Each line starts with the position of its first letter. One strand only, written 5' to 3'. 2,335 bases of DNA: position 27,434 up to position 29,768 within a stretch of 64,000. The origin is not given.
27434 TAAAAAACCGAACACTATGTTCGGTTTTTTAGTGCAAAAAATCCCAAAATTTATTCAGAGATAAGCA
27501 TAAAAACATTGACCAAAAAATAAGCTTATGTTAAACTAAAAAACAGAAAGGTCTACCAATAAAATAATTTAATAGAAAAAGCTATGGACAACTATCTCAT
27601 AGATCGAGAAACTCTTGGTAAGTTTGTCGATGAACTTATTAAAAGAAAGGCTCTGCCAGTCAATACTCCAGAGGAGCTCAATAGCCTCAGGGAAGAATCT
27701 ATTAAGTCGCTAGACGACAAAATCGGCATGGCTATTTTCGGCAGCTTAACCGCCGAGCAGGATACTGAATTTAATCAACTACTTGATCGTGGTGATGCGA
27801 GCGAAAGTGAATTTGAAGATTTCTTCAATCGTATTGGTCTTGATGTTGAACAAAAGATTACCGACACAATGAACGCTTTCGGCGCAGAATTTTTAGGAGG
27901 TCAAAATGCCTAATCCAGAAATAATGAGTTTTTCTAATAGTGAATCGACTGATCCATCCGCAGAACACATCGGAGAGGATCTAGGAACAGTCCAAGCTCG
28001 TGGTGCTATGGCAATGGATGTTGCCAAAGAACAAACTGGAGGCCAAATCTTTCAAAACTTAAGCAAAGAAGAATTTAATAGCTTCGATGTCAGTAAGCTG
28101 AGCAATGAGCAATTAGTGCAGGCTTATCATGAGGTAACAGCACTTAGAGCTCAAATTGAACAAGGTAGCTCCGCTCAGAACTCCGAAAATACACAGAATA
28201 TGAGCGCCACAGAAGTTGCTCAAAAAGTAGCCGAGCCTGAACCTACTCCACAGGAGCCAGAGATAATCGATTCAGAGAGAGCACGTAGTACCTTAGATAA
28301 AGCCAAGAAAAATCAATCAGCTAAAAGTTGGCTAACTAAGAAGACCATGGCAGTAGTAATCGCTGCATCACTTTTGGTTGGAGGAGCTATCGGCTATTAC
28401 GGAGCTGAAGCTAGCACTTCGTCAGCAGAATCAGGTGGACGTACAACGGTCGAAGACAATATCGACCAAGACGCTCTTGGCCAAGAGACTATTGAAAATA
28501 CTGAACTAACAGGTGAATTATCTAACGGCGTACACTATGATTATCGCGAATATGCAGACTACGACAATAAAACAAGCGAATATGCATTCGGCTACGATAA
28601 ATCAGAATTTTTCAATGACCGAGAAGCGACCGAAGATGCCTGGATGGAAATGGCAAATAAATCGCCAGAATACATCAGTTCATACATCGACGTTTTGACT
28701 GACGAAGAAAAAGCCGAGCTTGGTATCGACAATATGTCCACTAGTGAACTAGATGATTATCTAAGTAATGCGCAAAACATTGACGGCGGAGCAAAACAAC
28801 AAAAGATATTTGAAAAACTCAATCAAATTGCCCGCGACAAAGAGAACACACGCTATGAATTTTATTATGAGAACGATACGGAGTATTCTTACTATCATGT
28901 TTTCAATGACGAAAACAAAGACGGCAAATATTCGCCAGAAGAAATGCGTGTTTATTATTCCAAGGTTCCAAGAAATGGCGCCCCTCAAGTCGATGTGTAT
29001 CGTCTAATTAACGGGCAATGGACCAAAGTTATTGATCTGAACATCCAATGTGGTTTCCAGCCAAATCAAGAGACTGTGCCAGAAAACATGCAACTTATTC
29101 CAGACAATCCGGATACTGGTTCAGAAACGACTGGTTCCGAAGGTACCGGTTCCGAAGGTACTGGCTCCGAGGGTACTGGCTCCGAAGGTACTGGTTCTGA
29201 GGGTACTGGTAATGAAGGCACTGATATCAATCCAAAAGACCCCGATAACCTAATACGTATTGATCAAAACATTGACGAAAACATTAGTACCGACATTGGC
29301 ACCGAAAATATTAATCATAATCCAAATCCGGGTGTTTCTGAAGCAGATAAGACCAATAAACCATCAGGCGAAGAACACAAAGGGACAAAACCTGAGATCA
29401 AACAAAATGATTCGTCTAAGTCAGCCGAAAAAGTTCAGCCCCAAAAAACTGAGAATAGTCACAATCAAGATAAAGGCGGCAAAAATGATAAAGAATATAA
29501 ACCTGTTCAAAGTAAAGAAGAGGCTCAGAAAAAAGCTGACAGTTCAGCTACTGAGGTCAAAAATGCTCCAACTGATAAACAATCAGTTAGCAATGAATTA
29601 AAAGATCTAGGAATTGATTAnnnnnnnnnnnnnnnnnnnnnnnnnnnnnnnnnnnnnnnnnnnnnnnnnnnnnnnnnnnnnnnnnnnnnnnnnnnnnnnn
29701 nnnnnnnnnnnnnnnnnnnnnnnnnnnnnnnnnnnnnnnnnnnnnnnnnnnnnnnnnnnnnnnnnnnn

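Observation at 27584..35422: Two paralogous, translationally coupled cassettes (small helical protein + giant membrane/surface protein) flanking an LPNTG protein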

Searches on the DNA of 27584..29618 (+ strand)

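Call 103: search_dna_similar(query=window:27584-29618:+, collection=plasmids, mode=distant, max_rows=8)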
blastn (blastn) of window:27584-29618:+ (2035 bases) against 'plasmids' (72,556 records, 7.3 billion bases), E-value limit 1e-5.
No match.

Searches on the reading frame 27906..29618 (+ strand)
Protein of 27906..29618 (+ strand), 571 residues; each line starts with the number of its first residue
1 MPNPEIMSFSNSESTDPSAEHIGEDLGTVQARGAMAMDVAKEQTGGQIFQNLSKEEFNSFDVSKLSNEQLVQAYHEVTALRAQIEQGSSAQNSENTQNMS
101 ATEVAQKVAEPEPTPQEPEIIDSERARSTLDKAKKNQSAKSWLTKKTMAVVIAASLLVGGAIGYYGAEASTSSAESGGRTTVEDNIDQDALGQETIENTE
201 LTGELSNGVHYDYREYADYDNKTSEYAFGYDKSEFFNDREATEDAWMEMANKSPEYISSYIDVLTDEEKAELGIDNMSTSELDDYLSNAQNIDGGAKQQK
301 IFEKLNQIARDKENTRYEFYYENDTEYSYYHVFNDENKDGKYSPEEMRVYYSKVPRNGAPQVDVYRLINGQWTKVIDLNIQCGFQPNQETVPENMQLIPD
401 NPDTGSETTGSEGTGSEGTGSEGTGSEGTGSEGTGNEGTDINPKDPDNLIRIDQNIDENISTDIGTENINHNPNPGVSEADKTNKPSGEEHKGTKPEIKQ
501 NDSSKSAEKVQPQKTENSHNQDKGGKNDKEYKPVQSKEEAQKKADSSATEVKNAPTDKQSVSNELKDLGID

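Call 5: search_protein_families(library=pfam, proteins=[window:27906-29618:+], max_evalue=1)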
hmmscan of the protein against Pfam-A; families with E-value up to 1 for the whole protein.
window:27906-29618:+ (571 aa): 2 families
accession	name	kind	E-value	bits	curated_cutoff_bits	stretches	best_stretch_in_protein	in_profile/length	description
PF19590.4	TrbL_3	-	0.095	12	23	1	140-198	313-369/379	TrbL/VirB6 plasmid conjugal transfer like protein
PF05739.25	SNARE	-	0.18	12.2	26.8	1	124-154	18-48/53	SNARE domain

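Call 7: search_protein_families(library=ncbifam, proteins=[window:27906-29618:+], max_evalue=1)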
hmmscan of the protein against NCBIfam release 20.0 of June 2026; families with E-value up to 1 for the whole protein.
window:27906-29618:+ (571 aa): 1 family
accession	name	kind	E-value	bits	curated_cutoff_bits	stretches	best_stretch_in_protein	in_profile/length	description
NF049861.1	SCO2400_fam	subfamily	0.8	10.3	55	1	83-166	30-116/136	SCO2400 family protein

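Call 11: search_solved_structures(query=window:27906-29618:+, max_evalue=1)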
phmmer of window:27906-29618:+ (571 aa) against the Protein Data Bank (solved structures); distinct sequences matched with E-value up to 1: 7.
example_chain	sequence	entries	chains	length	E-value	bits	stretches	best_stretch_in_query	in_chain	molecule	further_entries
8b3o_FFF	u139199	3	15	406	0.0011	21.4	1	398-439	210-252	Attachment protein G3P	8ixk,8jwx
3dgs_A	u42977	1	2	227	0.43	12.9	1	416-484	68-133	Coat protein A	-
8upf_L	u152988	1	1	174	0.54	12.5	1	347-437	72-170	Ubiquitin-conjugating enzyme E2 D3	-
1g3p_A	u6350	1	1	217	0.59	12.4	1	416-484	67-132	MINOR COAT PROTEIN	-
8uqe_B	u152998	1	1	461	0.63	12.3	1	347-439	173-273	E3 ubiquitin-protein ligase RNF168,Ubiquitin-conjugating enzyme E2 D3,Histone H2B type 2-E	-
2g3p_A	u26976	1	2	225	0.63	12.3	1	416-484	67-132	INFECTIVITY PROTEIN G3P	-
3knq_A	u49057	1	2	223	0.7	12.2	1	416-484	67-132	Attachment protein G3P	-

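Call 31: find_homologous_proteins(query=window:27906-29618:+, max_evalue=0.001)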
Query window:27906-29618:+ (571 aa): 26 proteins with E <= 0.001 among 8000 candidates.
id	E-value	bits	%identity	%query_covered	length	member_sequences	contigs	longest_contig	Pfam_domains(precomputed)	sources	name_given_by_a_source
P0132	0.0e+0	1250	100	100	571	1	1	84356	-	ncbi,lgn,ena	-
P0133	3.2e-126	441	49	73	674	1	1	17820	PF01469.25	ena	-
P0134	2.2e-102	362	46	70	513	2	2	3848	-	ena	-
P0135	5.3e-97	344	46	66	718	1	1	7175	-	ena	-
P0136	1.4e-93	333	47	63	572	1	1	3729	-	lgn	-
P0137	1.7e-81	293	38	100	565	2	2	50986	-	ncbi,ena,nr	ncbi:hypothetical protein J6X04_00865 [Candidatus Saccharibacteria bacterium]|nr:hypothetical protei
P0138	3.0e-80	289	46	63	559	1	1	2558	-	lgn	-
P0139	2.1e-76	276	38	88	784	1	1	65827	-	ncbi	-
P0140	2.6e-76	276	43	66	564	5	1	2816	-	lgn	-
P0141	2.0e-67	247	63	29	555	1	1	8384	-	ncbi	-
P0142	2.7e-67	246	63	29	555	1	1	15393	-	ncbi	-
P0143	9.3e-67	244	64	29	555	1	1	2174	-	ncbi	-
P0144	7.7e-60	222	33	28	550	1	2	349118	-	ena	-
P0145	3.2e-57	213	38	31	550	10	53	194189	-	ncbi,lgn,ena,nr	ncbi:hypothetical protein IJG12_03480 [Candidatus Saccharibacteria bacterium]|nr:hypothetical protei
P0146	6.8e-55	205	36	49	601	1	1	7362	-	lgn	-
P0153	6.6e-39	153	37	47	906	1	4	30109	-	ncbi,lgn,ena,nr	ncbi:hypothetical protein IJG04_02475 [Candidatus Saccharibacteria bacterium]|nr:hypothetical protei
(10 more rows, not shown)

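Call 32: find_encoding_contigs(protein=P0132, flank=3000, max_places=3)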
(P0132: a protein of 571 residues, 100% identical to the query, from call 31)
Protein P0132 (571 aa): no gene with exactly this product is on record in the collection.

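Call 51: predict_structure(alignment_id=A5)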
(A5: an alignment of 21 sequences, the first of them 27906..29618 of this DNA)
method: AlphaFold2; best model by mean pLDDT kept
length: 571 residues; sequences in the alignment: 21
mean_pLDDT: 61.9   pTM: 0.42
mean pLDDT of the five models: 61.9, 61.6, 59.9, 59.4, 58.3
residues with pLDDT >= 90: 163; 70-90: 85; 50-70: 49; < 50: 274
segments of 3 or more residues with pLDDT < 50: 1-46, 94-198, 402-445, 471-536, 548-553, 569-571
pLDDT, mean of each block of 10 residues (from residue 1): 32 31 40 46 57 77 78 76 67 47 40 36 43 43 35 32 26 26 30 40 93 92 88 96 98 96 96 95 95 96 98 97 93 87 89 91 97 97 93 84 41 34 33 33 50 68 58 39 36 32 36 32 33 47 58 60 65 40
secondary structure, 60 per line:
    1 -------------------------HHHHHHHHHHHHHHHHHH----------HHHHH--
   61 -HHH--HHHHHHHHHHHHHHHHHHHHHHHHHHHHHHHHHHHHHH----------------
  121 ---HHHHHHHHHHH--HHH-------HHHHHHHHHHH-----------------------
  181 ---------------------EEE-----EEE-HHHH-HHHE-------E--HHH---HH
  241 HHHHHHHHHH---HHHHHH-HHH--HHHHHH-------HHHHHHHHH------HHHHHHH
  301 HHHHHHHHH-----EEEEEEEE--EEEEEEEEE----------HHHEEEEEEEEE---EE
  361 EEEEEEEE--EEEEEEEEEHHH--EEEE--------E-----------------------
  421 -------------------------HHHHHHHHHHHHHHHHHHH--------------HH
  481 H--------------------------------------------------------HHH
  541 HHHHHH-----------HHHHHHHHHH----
elements in order: H26-43 H54-58 H67-104 H124-134 H147-157 E202-204 E210-212 H214-217 H239-250 H254-259 H266-271 H279-287 H294-309 E315-322 E325-333 E347-355 E359-368 E371-379 E385-388 H446-464 H538-546 H558-567

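Call 54: fold_search(model_id=the predicted structure, library=pdb)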
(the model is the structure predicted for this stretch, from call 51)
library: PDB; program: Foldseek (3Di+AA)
matches with E <= 10: 506; with E <= 0.001: 0
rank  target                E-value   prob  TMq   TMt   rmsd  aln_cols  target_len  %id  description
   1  9i5t_S                1.3e-01  0.18  0.05  0.21  10.0        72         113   14  50S subunit of P. gingivalis ribosome with Lefamulin (released 2025-08-20)
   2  5uwb_A                1.5e-01  0.09  0.09  0.18  16.5       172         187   10  Re-refined 4FCZ: lipid-bound crystal structure of toluene-tolerance protein from Pseudomonas putida (released 2017-04-19)
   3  3j9m_Q                2.8e-01  0.08  0.06  0.11  14.5       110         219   12  Structure of the human mitochondrial ribosome (class 1) (released 2015-04-15)
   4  8uso_C                2.8e-01  0.07  0.05  0.06  13.8       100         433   12  Full-length human CaMKII delta holoenzyme (released 2024-03-27)
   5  6fwy_A                2.9e-01  0.08  0.09  0.15  21.7       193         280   13  Thioester domain of the Enterococcus faecium TIE86 protein (released 2018-08-08)
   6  4fcz_A                3.5e-01  0.07  0.09  0.19  14.2       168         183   11  Crystal Structure of Toluene-tolerance protein from Pseudomonas putida (strain KT2440), Northeast Structural Genomics  (released 2013-02-13)
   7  6fwy_C                3.5e-01  0.07  0.09  0.15  21.7       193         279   13  Thioester domain of the Enterococcus faecium TIE86 protein (released 2018-08-08)
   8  8uso_A                3.5e-01  0.06  0.06  0.07  13.4       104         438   13  Full-length human CaMKII delta holoenzyme (released 2024-03-27)
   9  4wv5_B                4.4e-01  0.21  0.07  0.26  11.9        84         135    8  HEAT SHOCK PROTEIN 70 SUBSTRATE BINDING DOMAIN (released 2015-01-14)
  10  3f7s                  4.4e-01  0.06  0.05  0.14  13.8        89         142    8  CRYSTAL STRUCTURE OF A NTF2-LIKE PROTEIN OF UNKNOWN FUNCTION (PP_4556) FROM PSEUDOMONAS PUTIDA KT2440 AT 2.11 A RESOLUTI (released 2008-11-25)
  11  5ig5_E                4.4e-01  0.06  0.05  0.13  12.4        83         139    8  Crystal structure of N. vectensis CaMKII-B hub at pH 4.2 (released 2016-03-23)
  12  4i4k_B                5.0e-01  0.06  0.05  0.16  13.8        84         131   13  Streptomyces globisporus C-1027 9-membered enediyne conserved protein SgcE6 (released 2012-12-12)
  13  9qle                  5.3e-01  0.08  0.04  0.02  15.3        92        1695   12  Human myoferlin (1-1997) in complex with an MSP2N2 lipid nanodisc (15 mol% DOPS, 2 mol% PI(4,5)P2) (released 2025-06-04)
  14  8uso_B                5.3e-01  0.08  0.05  0.06  11.5        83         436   12  Full-length human CaMKII delta holoenzyme (released 2024-03-27)
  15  2rfr                  5.3e-01  0.04  0.05  0.12  13.0        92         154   13  Crystal structure of an ntf2-like protein with a cystatin-like fold (saro_3722) from novosphingobium aromaticivorans dsm (released 2007-10-16)
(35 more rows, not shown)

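Call 59: search_protein_families(library=pfam, alignment_id=A5, max_evalue=0.5)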
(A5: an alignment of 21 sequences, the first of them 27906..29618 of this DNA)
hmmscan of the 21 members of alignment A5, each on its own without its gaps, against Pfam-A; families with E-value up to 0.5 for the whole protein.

A. member 1, window:27906-29618:+ (571 aa): 2 families
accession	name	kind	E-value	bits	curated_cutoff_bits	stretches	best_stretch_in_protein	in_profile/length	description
PF19590.4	TrbL_3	-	0.095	12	23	1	140-198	313-369/379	TrbL/VirB6 plasmid conjugal transfer like protein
PF05739.25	SNARE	-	0.18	12.2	26.8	1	124-154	18-48/53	SNARE domain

B. families by the number of members that match (of 21 scanned): 21 families
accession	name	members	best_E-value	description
PF14674.12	FANCI_S1-cap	2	0.0057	FANCI solenoid 1 cap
PF01469.24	Pentapeptide_2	1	1e-05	Pentapeptide repeats (8 copies)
PF05783.17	DLIC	1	0.0019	Dynein light intermediate chain (DLIC)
PF05887.16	Trypan_PARP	1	0.0027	Procyclic acidic repetitive protein (PARP)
PF13202.12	EF-hand_5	1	0.0067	EF hand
PF24553.2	Rv0428c_C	1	0.0084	Probable histone acetyltransferase Rv0428c C-terminal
PF21258.2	Glyco_hydro_120_ins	1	0.016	Glycoside hydrolase 120, insertion domain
PF18877.6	SSSPR-51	1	0.016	SSSPR-51 domain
PF17565.7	DUF5471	1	0.017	Family of unknown function (DUF5471)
PF13426.13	PAS_9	1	0.03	PAS domain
PF03245.18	Phage_lysis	1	0.039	Bacteriophage Rz lysis protein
PF14495.11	Cytochrom_C550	1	0.046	Cytochrome c-550 domain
PF16133.10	DUF4844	1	0.069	Domain of unknown function (DUF4844)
PF22023.1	Pus10_THUMP_arc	1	0.084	Pus10 THUMP domain, archaeal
PF19962.4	EAD9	1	0.089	Effector-associated domain 9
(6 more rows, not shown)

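Call 61: search_solved_structures(query=A5, max_evalue=1)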
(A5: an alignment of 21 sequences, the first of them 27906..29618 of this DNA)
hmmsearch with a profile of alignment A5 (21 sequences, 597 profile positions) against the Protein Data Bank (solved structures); distinct sequences matched with E-value up to 1: 7.
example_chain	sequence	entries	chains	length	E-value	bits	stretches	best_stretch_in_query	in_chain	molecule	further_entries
8b3o_FFF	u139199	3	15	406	0.069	15.3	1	411-486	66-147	Attachment protein G3P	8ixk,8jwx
1g3p_A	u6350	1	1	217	0.076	15.2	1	411-492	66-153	MINOR COAT PROTEIN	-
2g3p_A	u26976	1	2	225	0.097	14.8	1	411-491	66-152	INFECTIVITY PROTEIN G3P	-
3knq_A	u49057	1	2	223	0.11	14.7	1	410-456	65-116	Attachment protein G3P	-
3dgs_A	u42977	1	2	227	0.18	14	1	410-458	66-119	Coat protein A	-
3wxx_B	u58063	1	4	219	0.25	13.5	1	97-172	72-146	AopB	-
6ncl_a0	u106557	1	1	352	0.34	13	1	55-125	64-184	P14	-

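Call 83: search_protein_families(library=pfam, proteins=[P0153, P0139], max_evalue=0.01)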
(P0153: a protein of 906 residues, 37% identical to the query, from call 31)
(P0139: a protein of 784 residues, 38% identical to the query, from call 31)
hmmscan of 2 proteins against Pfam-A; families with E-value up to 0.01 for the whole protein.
P0153 (906 aa): 0 families

P0139 (784 aa): 1 family
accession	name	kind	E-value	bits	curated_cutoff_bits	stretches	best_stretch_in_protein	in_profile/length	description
PF05887.16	Trypan_PARP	-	0.0027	18.1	100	1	239-334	45-134/134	Procyclic acidic repetitive protein (PARP)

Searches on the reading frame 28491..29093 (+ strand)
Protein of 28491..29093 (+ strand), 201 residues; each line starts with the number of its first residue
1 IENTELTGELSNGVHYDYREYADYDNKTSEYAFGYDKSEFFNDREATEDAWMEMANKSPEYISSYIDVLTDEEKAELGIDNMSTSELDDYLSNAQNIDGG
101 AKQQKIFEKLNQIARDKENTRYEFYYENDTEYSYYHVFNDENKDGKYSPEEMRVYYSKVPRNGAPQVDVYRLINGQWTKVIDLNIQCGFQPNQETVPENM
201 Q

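Call 82: search_protein_representatives(alignment_id=A7)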
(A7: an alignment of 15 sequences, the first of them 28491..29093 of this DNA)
Query: 15 sequences, 206 profile positions. Proteins with E-value up to 0.001 (for the whole library): 285; up to 1e-10: 239; up to 1e-30: 136. The best 150 are listed.
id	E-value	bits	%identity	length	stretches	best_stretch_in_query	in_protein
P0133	1.6e-83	295.8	-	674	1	3-200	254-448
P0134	2.4e-81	288.7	-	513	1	2-205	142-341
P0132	1.4e-78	279.6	-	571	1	2-205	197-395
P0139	7.8e-78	277.2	-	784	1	3-202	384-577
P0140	1.4e-75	269.8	-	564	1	2-206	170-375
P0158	5.6e-75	267.9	-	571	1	4-199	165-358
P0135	9.8e-75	267.1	-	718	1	2-206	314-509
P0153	5.2e-73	261.5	-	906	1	2-206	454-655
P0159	1.3e-69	250.4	-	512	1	6-205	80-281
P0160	2.5e-66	239.7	-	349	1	5-203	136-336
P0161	8.6e-66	237.9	-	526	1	4-205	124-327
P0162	1.1e-65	237.5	-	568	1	5-198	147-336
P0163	1.4e-65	237.2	-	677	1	2-201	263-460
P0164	1.7e-65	236.9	-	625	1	2-204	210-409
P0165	1.9e-65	236.8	-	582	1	2-204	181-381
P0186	1.9e-57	210.7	-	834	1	5-198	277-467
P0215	6.3e-49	182.8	-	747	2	9-196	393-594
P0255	1.3e-40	155.7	-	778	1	5-195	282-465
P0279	2.1e-31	125.6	-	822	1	5-197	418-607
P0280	4.1e-31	124.7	-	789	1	6-195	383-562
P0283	1.4e-30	122.9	-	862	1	5-189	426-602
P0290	3.9e-28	114.9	-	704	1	5-189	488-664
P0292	1.3e-27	113.2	-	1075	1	8-198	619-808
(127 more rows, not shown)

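Call 83: search_protein_families(library=pfam, proteins=[P0292, P0283, P0186, P0279, P0290, P0215, P0255, P0280], max_evalue=0.01)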
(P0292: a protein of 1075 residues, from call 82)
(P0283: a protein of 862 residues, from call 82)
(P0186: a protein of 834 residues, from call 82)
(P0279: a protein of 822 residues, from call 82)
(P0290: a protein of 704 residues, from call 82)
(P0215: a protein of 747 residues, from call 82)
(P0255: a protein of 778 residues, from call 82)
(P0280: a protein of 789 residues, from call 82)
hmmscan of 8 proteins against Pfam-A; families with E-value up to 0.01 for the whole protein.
P0292 (1075 aa): 0 families

P0283 (862 aa): 0 families

P0186 (834 aa): 0 families

P0279 (822 aa): 0 families

P0290 (704 aa): 0 families

P0215 (747 aa): 0 families

P0255 (778 aa): 0 families

P0280 (789 aa): 0 families
